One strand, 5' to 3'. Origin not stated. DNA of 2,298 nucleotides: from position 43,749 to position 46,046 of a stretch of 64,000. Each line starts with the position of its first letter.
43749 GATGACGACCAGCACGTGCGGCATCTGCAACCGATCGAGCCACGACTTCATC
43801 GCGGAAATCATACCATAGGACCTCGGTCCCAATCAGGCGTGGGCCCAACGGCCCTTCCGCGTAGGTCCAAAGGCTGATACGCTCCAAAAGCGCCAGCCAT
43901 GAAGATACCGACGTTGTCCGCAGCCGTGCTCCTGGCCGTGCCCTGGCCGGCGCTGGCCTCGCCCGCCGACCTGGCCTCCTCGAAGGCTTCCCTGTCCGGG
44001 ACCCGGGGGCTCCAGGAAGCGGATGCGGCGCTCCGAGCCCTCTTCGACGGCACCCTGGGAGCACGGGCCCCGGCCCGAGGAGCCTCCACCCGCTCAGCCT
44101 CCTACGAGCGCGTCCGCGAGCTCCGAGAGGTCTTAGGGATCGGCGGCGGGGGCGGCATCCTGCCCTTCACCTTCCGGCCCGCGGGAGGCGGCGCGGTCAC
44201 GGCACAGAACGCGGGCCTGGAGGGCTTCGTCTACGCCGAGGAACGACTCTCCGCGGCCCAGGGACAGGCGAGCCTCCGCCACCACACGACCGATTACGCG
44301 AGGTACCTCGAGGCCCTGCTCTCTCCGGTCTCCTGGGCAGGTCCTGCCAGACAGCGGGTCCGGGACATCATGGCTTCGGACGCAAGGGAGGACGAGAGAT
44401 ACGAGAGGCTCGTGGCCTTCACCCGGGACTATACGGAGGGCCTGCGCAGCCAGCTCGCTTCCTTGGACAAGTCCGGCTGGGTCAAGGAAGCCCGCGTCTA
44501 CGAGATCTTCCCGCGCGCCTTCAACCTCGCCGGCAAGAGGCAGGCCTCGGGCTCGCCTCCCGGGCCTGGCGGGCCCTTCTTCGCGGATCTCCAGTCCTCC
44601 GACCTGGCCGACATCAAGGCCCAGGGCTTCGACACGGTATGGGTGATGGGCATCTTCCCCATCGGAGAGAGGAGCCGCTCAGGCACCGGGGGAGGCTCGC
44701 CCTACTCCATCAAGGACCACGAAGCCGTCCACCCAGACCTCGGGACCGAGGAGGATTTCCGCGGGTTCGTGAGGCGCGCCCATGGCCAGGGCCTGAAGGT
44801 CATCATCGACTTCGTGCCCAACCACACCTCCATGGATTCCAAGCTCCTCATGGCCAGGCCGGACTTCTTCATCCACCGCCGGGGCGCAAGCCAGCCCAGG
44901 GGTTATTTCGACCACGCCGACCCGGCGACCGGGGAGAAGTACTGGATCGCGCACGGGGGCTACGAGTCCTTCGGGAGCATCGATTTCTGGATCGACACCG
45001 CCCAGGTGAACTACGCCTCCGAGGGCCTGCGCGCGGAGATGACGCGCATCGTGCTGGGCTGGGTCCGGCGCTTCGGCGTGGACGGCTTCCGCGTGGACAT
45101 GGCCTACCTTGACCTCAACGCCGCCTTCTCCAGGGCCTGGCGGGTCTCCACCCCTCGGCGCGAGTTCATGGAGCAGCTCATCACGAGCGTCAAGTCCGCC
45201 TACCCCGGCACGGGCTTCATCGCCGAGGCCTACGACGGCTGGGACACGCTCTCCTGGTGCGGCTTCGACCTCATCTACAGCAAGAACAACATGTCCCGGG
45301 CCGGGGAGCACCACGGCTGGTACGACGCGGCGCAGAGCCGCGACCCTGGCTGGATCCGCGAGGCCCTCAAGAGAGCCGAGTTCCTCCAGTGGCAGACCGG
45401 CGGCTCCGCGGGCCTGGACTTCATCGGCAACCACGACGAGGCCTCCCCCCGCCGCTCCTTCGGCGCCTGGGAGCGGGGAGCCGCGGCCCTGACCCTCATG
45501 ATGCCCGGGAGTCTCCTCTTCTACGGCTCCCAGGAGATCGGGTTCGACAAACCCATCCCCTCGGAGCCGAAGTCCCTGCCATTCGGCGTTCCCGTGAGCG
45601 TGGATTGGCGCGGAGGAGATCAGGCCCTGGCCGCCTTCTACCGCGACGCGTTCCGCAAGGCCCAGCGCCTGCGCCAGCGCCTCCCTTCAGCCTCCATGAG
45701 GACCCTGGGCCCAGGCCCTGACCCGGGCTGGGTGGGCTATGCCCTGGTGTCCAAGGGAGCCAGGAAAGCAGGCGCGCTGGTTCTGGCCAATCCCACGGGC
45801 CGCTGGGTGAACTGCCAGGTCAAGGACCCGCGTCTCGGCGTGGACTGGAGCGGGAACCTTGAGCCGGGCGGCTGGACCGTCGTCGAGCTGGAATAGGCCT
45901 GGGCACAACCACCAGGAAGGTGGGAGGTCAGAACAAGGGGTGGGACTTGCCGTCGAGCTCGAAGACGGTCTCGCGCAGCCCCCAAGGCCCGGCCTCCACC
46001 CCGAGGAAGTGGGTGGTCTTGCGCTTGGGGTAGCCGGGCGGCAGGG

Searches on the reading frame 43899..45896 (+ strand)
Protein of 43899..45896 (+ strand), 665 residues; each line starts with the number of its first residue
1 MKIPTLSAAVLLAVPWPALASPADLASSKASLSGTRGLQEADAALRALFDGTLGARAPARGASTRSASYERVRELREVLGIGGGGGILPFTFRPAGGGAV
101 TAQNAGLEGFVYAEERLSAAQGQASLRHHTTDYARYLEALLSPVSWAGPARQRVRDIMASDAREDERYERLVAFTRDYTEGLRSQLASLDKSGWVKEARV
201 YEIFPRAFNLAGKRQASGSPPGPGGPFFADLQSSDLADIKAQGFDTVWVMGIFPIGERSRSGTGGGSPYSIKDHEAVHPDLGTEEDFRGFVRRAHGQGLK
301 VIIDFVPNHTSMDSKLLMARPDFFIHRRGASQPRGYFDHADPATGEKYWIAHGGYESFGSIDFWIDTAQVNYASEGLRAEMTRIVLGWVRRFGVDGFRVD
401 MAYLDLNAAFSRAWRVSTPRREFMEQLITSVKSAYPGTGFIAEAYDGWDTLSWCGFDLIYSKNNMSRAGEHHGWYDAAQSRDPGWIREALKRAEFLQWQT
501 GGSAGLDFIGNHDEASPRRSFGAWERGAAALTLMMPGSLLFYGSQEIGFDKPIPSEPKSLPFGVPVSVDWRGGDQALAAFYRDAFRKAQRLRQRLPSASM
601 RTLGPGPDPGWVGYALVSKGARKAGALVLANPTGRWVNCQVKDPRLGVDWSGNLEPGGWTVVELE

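Call 75: search_protein_families(library=pfam, proteins=[window:43899-45896:+], max_evalue=0.0001)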
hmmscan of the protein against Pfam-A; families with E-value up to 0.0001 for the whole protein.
window:43899-45896:+ (665 aa): 2 families
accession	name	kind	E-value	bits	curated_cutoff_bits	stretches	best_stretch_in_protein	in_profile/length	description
PF00128.31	Alpha-amylase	-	1.8e-23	83.9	22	1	234-551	23-358/446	Alpha amylase, catalytic domain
PF14701.12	hDGE_amylase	-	6.4e-05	22.7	27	1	239-322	31-115/439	Glycogen debranching enzyme, glucanotransferase domain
